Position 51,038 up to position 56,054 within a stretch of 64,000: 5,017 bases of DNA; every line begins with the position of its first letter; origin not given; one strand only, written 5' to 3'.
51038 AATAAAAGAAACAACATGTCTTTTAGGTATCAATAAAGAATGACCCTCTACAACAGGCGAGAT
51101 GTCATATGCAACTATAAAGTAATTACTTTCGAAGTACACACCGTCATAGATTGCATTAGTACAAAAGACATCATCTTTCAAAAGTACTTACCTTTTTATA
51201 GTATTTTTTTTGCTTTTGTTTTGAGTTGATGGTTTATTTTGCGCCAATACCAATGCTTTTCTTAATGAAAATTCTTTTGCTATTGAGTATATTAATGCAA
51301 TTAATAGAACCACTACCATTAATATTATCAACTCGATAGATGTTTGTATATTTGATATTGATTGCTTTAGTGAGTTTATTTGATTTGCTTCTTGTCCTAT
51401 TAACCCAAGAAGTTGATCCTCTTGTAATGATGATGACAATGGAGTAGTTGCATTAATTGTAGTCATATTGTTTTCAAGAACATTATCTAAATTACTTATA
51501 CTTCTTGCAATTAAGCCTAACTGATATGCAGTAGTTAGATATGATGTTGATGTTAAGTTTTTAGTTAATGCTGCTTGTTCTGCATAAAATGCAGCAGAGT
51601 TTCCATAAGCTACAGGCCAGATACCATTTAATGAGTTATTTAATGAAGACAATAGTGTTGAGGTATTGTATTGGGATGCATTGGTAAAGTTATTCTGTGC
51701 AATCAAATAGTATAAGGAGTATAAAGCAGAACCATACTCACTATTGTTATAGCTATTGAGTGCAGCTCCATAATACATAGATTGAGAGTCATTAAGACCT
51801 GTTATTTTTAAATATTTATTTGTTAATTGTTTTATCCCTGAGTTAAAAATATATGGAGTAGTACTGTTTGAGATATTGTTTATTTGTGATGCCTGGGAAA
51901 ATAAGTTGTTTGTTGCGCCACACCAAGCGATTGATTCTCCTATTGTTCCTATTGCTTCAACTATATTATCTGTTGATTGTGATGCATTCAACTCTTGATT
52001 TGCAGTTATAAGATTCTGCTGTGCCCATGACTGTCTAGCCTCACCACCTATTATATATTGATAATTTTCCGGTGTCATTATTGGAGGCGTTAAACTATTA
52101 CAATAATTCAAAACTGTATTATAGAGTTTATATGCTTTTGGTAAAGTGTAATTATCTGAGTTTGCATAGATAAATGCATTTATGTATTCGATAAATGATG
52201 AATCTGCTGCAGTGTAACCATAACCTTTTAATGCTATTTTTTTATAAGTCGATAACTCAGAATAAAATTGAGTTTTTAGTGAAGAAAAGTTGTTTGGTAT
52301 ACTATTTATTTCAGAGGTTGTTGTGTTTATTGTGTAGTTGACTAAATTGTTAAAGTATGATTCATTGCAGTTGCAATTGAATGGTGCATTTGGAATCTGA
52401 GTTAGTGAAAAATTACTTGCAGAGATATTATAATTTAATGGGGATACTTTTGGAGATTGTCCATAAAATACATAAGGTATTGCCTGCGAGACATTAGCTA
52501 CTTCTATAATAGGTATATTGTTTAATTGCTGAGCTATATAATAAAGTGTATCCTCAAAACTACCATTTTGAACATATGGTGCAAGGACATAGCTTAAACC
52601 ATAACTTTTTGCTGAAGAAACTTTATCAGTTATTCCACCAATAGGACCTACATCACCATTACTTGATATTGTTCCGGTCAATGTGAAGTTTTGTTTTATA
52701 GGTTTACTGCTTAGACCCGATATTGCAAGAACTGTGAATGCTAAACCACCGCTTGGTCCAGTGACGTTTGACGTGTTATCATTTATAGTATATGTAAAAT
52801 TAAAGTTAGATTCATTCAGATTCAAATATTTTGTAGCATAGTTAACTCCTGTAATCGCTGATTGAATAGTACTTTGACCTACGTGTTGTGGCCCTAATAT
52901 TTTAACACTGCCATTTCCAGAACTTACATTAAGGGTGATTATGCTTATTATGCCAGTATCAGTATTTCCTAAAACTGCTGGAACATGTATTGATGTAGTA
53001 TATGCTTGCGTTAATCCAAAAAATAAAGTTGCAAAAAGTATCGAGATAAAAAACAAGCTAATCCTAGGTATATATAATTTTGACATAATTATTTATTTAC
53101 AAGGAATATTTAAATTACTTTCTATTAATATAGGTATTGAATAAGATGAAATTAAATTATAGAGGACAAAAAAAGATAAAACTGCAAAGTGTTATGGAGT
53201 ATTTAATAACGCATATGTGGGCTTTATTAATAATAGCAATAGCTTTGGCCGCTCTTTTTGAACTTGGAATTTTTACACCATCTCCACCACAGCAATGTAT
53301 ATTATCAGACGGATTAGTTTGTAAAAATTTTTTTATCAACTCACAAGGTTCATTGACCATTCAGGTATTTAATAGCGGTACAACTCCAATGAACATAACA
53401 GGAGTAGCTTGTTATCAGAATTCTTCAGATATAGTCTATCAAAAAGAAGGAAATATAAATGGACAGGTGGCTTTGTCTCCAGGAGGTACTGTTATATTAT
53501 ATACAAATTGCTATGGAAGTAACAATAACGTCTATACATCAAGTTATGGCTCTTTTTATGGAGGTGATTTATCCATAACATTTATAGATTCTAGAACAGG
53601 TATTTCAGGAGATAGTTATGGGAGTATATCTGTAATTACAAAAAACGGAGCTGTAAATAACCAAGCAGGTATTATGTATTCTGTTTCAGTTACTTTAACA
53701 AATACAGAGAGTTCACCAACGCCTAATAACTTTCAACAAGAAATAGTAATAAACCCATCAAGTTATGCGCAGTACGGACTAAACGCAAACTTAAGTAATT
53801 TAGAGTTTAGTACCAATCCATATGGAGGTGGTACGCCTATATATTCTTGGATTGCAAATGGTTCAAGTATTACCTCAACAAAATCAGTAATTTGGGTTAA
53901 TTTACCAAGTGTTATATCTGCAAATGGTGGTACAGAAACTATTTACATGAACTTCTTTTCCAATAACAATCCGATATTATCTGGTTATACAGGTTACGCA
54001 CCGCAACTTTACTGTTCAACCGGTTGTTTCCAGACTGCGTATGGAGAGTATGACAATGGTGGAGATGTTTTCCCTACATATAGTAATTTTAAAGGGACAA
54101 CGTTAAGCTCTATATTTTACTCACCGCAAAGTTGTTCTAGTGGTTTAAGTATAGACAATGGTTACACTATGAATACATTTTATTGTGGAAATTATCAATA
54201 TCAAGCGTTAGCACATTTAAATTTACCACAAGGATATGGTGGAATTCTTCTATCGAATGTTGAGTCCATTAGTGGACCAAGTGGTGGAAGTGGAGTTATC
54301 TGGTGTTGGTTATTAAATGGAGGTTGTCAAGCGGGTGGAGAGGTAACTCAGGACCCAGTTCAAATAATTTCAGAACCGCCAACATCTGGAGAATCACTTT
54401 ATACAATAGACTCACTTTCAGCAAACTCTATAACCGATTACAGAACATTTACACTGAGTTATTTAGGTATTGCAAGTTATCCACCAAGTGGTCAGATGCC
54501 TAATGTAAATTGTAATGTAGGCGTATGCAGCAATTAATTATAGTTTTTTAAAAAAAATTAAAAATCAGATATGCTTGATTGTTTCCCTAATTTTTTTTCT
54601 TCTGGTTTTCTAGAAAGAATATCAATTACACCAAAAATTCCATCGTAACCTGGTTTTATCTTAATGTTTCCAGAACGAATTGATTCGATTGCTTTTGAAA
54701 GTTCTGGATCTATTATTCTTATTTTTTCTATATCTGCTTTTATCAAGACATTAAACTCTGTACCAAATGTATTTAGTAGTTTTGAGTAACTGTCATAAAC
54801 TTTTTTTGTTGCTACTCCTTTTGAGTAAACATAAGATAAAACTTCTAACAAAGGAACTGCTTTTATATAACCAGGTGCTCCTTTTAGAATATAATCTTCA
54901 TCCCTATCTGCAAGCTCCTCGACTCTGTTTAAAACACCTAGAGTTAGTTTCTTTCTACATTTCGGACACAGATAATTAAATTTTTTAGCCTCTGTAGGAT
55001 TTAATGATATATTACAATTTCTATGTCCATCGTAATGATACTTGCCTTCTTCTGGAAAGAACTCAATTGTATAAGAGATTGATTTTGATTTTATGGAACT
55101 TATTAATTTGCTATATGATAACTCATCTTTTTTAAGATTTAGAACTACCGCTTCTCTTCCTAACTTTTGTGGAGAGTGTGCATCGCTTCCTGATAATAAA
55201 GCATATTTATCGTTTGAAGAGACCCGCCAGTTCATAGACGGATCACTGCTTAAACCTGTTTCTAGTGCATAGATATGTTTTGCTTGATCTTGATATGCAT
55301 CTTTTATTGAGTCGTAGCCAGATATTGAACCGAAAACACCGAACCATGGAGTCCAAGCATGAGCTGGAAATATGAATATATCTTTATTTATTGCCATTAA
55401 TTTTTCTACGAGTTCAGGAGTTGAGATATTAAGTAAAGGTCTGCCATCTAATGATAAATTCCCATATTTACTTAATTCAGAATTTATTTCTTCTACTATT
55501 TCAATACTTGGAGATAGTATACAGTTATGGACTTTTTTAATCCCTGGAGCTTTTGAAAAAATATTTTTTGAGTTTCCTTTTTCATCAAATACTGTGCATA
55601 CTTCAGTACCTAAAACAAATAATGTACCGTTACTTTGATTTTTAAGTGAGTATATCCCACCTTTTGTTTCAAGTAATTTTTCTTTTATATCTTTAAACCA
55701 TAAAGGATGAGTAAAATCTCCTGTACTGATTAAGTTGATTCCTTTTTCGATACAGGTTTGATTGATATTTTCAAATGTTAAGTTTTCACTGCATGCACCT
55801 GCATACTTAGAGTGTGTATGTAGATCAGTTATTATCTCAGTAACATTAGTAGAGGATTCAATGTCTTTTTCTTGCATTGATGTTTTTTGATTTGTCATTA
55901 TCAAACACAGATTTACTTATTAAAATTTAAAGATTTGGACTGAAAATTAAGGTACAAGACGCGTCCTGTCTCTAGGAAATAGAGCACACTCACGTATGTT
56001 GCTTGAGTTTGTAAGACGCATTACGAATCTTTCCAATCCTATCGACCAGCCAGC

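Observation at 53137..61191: Inverted pilin-like paralogs with patchy ~97-98% identical DNA tracts flanking a 5-kb segment: a possible gene-conversion or inversion substrate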

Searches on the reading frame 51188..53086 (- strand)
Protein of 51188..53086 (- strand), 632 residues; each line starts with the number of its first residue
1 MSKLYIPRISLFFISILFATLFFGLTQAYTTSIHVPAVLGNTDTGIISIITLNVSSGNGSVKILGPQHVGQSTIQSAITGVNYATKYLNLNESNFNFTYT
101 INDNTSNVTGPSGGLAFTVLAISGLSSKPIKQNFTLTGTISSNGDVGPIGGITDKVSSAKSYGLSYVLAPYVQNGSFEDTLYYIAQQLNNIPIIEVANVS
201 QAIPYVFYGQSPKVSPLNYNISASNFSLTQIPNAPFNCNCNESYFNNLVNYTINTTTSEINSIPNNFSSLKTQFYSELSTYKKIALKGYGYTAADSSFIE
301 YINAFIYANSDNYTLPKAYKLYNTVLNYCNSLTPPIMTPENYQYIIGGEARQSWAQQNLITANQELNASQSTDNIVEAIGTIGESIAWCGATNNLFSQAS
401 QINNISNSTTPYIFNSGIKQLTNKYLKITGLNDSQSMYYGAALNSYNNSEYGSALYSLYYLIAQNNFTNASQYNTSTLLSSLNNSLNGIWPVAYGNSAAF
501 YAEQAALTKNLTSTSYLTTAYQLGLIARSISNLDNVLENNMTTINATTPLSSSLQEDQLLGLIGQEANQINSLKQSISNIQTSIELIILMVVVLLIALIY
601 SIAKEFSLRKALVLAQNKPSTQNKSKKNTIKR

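Call 8: search_protein_families(library=pfam, proteins=[window:51188-53086:-], max_evalue=0.01)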
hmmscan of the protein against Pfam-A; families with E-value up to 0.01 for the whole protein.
window:51188-53086:- (632 aa): 1 family
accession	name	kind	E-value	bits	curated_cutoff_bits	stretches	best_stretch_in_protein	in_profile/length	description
PF05362.19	Lon_C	-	3.5e-13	50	21.1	1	47-201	42-200/205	Lon protease (S16) C-terminal proteolytic domain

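Call 9: search_protein_families(library=ncbifam, proteins=[window:51188-53086:-], max_evalue=0.01)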
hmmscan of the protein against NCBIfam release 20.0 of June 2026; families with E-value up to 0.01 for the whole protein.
window:51188-53086:- (632 aa): 7 families
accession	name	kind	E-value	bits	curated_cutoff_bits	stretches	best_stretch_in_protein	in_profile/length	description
TIGR02902.1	spore_lonB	equivalog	7.3e-15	54.6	723.3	1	72-207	403-531/531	ATP-dependent protease LonB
TIGR00764.1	lon_rel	equivalog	4.2e-14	52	516.6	1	37-210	426-596/608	ATP-dependent protease LonB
TIGR02903.1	spore_lon_C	equivalog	3.5e-13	49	678.8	1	105-206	520-614/615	Lon family ATP-dependent protease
NF008053.0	PRK10787.1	equivalog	3.9e-11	41.7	891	1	54-199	617-766/784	endopeptidase La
TIGR00763.1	lon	equivalog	2.6e-10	39.5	608.05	1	109-201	700-792/795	endopeptidase La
NF041438.1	SepM_fam_S16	equivalog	2.9e-08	33.1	200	1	100-165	218-285/340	SepM family pheromone-processing serine protease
TIGR00416.1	sms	equivalog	0.0058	15.4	403.05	1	108-202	368-453/454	DNA repair protein RadA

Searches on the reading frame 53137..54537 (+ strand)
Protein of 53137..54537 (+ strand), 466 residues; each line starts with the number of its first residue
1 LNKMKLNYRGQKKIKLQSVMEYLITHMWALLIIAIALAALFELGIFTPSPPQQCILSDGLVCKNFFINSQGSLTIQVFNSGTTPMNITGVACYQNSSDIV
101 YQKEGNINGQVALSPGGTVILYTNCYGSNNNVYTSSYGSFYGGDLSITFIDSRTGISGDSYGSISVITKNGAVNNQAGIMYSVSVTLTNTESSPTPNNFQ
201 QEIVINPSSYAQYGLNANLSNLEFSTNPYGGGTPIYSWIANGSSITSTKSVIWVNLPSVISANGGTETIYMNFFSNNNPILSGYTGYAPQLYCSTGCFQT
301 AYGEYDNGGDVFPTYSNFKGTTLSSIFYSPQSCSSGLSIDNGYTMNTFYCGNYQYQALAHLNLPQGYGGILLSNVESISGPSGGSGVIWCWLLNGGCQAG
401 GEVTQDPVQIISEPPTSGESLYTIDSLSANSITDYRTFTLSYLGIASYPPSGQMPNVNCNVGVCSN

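Call 8: search_protein_families(library=pfam, proteins=[window:53137-54537:+], max_evalue=0.01)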
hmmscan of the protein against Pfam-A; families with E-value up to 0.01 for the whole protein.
window:53137-54537:+ (466 aa): 2 families
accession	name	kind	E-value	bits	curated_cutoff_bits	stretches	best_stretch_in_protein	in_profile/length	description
PF10102.14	DUF2341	-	0.0014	19.5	23.4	0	232-277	12-54/84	Domain of unknown function (DUF2341)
PF00932.25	LTD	-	0.0056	17.5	34.3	0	73-151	23-96/109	Lamin Tail Domain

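Call 9: search_protein_families(library=ncbifam, proteins=[window:53137-54537:+], max_evalue=0.01)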
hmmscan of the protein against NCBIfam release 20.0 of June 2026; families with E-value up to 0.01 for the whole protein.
window:53137-54537:+ (466 aa): 0 families

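Call 11: find_encoding_contigs(protein=window:53176-54537:+, flank=10000, max_places=10)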
Protein window:53176-54537:+ (453 aa): no gene with exactly this product is on record in the collection.

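Call 12: find_encoding_contigs(protein=window:53146-54537:+, flank=10000, max_places=10)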
Protein window:53146-54537:+ (463 aa): no gene with exactly this product is on record in the collection.

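Call 40: find_encoding_contigs(protein=window:53137-54537:+, flank=10000, max_places=10)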
Protein window:53137-54537:+ (466 aa): no gene with exactly this product is on record in the collection.
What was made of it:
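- Tried and rejected: Exact look-ups of A. Look-ups from three candidate starts found nothing (calls 11, 12, 40).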

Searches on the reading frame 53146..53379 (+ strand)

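Call 34: search_protein_families(library=pfam, proteins=[window:53146-53379:+], max_evalue=10)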
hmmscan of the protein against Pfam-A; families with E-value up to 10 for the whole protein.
seq(78 aa): 1 family
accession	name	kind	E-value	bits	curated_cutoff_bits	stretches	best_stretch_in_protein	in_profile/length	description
PF19592.4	DUF6097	-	0.011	16.4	27.5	1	4-38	91-125/152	Family of unknown function (DUF6097)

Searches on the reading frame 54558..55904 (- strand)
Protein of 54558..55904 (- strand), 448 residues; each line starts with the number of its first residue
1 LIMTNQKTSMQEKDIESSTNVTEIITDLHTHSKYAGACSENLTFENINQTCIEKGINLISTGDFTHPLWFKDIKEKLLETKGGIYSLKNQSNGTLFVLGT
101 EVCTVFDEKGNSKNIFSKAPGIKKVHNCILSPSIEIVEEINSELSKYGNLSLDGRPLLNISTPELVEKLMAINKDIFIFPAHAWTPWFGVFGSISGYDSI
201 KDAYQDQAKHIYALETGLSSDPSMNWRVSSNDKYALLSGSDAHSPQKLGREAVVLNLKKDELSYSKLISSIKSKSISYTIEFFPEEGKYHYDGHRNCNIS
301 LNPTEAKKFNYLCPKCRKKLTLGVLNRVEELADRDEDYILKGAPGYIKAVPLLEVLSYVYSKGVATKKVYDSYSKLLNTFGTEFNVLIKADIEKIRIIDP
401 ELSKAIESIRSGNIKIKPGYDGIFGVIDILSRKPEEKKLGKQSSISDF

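Call 8: search_protein_families(library=pfam, proteins=[window:54558-55904:-], max_evalue=0.01)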
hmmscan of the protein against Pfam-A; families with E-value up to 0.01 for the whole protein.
window:54558-55904:- (448 aa): 1 family
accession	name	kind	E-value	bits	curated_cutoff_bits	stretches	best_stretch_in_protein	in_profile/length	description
PF13263.12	PHP_C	-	0.0036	17.3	21.3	1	234-274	16-54/56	PHP-associated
